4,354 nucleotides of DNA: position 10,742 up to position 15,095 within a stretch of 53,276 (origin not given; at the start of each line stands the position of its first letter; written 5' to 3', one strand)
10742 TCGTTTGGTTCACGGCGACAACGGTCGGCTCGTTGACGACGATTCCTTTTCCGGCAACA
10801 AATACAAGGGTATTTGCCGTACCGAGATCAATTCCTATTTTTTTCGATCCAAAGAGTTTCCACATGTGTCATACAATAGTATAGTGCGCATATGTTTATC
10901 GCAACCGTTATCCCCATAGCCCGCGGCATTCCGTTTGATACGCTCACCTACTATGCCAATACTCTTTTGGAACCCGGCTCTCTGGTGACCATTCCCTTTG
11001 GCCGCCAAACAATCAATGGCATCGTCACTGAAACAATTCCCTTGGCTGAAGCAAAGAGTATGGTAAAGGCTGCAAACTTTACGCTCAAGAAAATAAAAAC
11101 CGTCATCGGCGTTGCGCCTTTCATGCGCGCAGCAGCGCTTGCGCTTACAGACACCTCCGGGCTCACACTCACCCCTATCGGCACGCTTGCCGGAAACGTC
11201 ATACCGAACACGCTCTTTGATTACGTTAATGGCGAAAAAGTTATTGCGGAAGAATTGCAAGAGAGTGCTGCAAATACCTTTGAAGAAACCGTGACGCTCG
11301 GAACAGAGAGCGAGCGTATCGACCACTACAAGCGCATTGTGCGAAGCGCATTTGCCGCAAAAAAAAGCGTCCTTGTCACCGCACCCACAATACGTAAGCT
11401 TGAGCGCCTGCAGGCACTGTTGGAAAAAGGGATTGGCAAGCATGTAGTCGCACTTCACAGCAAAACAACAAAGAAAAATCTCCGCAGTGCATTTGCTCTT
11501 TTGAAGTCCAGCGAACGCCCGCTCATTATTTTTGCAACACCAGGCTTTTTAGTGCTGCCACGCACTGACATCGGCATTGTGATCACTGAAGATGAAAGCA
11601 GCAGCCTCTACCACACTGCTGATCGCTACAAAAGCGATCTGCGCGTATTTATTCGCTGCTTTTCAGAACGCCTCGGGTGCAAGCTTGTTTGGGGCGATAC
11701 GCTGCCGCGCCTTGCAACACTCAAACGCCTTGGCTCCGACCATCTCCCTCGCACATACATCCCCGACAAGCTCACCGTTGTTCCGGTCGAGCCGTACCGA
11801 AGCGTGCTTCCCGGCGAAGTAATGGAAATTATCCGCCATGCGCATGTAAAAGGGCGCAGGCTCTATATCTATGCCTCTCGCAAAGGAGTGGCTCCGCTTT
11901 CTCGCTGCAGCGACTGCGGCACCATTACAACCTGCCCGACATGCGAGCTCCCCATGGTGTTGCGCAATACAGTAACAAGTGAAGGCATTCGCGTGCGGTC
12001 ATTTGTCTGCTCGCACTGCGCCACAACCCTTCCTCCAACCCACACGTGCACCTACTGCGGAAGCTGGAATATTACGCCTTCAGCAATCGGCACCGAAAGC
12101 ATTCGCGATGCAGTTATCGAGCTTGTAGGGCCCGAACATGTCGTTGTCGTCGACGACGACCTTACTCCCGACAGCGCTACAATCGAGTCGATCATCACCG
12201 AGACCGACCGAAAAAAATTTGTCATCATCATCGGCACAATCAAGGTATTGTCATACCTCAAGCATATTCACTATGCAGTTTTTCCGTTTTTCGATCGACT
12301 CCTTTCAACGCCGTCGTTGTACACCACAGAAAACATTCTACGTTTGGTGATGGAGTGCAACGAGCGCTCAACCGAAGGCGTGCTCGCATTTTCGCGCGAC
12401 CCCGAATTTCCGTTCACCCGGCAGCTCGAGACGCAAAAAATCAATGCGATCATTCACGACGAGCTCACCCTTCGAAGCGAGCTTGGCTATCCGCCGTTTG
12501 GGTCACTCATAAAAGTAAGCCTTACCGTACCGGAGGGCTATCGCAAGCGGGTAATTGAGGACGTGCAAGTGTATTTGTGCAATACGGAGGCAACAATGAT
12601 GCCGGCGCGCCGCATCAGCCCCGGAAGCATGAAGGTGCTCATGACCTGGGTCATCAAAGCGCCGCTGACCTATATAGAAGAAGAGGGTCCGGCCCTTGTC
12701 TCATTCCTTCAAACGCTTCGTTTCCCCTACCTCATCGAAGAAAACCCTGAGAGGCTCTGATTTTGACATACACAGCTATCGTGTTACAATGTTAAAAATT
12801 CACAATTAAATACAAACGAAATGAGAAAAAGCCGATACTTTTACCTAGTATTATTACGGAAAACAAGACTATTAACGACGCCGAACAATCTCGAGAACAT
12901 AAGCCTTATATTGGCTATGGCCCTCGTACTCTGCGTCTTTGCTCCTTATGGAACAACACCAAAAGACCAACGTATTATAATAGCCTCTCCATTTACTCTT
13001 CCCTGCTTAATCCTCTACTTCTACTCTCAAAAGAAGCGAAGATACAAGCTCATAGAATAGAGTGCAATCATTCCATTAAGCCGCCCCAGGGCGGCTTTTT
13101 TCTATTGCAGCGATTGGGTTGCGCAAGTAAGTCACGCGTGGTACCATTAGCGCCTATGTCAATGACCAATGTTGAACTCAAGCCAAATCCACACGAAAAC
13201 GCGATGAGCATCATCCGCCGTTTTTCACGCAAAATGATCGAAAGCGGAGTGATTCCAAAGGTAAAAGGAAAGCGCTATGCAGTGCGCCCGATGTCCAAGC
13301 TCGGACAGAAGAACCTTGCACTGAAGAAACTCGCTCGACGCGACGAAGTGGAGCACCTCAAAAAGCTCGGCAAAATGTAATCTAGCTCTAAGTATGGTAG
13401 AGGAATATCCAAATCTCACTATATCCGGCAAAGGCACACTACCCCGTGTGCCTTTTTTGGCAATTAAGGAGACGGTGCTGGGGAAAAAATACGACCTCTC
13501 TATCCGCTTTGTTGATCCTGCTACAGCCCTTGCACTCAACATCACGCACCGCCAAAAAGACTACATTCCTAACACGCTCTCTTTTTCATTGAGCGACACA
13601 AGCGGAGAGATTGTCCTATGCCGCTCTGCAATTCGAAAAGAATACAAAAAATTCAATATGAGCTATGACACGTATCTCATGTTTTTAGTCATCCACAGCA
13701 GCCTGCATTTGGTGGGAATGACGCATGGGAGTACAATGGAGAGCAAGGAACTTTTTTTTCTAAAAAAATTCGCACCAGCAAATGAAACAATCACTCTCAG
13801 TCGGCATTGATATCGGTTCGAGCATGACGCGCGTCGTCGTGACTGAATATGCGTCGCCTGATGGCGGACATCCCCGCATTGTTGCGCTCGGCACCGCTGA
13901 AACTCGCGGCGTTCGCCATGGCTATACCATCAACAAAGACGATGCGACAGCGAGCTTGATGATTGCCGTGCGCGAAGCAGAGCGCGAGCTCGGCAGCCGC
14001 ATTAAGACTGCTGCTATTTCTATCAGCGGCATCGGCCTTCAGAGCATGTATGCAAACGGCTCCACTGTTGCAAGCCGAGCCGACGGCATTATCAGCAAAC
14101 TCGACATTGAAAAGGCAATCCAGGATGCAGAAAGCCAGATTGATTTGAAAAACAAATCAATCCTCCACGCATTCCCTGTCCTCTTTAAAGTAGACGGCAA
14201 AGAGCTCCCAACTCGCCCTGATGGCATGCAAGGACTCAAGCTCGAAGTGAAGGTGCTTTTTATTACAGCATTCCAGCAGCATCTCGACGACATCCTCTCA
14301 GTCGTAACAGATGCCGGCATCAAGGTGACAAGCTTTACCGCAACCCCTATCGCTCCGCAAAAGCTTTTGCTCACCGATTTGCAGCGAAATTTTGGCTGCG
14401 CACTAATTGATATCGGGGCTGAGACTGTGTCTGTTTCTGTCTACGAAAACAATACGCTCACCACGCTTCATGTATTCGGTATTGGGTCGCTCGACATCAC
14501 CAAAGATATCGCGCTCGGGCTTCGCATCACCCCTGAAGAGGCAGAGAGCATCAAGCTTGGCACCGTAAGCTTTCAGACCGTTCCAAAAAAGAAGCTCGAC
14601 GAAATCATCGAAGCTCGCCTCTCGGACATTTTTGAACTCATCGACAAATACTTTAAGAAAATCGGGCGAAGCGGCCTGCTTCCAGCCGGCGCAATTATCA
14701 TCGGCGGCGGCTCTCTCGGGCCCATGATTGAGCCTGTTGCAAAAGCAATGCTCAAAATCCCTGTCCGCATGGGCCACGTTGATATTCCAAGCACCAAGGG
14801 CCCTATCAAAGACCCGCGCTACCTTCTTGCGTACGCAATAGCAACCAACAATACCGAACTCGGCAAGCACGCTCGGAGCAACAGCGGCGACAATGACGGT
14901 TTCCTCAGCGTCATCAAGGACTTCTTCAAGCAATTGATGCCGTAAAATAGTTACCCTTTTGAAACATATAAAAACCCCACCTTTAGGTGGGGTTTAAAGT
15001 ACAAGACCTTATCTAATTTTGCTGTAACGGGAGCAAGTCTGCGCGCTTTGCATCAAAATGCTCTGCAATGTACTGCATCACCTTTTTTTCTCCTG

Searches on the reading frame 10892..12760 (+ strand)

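Call 17: search_protein_families(library=pfam, proteins=[window:10892-12760:+], max_evalue=0.001)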
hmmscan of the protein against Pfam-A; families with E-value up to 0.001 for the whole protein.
window:10892-12760:+ (622 aa): 1 family
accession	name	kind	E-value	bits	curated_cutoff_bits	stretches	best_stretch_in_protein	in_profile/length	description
PF17764.6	PriA_3primeBD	-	9.1e-06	25.9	22.7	1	17-88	11-78/96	3'DNA-binding domain (3'BD)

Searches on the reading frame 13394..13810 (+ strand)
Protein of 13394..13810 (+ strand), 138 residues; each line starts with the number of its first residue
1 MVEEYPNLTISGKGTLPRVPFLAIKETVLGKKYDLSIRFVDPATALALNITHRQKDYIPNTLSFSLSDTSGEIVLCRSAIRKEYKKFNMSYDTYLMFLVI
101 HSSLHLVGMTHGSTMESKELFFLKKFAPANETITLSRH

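Call 17: search_protein_families(library=pfam, proteins=[window:13394-13810:+], max_evalue=0.001)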
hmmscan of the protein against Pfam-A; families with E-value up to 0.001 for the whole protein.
window:13394-13810:+ (138 aa): 1 family
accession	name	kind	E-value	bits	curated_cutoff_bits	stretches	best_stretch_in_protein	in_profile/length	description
PF02130.23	YbeY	-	9.1e-19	68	25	1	25-122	20-120/129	Endoribonuclease YbeY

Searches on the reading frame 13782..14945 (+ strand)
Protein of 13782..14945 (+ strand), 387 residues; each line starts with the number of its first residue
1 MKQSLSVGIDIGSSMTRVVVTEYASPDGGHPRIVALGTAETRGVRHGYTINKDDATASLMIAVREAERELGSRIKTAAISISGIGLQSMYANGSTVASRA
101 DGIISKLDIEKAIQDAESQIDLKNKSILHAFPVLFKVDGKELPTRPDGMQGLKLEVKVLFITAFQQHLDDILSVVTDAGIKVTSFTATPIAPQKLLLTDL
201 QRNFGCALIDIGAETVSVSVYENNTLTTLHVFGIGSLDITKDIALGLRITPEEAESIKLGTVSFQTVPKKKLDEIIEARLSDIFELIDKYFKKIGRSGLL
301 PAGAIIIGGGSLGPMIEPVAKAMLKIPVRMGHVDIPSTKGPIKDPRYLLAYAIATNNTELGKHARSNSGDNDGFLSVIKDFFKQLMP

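Call 17: search_protein_families(library=pfam, proteins=[window:13782-14945:+], max_evalue=0.001)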
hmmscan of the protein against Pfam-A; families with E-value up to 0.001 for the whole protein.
window:13782-14945:+ (387 aa): 3 families
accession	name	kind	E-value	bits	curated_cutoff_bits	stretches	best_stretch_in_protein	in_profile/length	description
PF14450.12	FtsA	-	3.9e-23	82.6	31.8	1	207-351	1-126/127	Cell division protein FtsA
PF02491.25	SHS2_FTSA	-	1e-12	48.7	25.4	1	87-162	5-79/79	SHS2 domain inserted in FTSA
PF11104.14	PilM_2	-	1.6e-05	24.5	27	1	155-259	125-235/340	Type IV pilus assembly protein PilM;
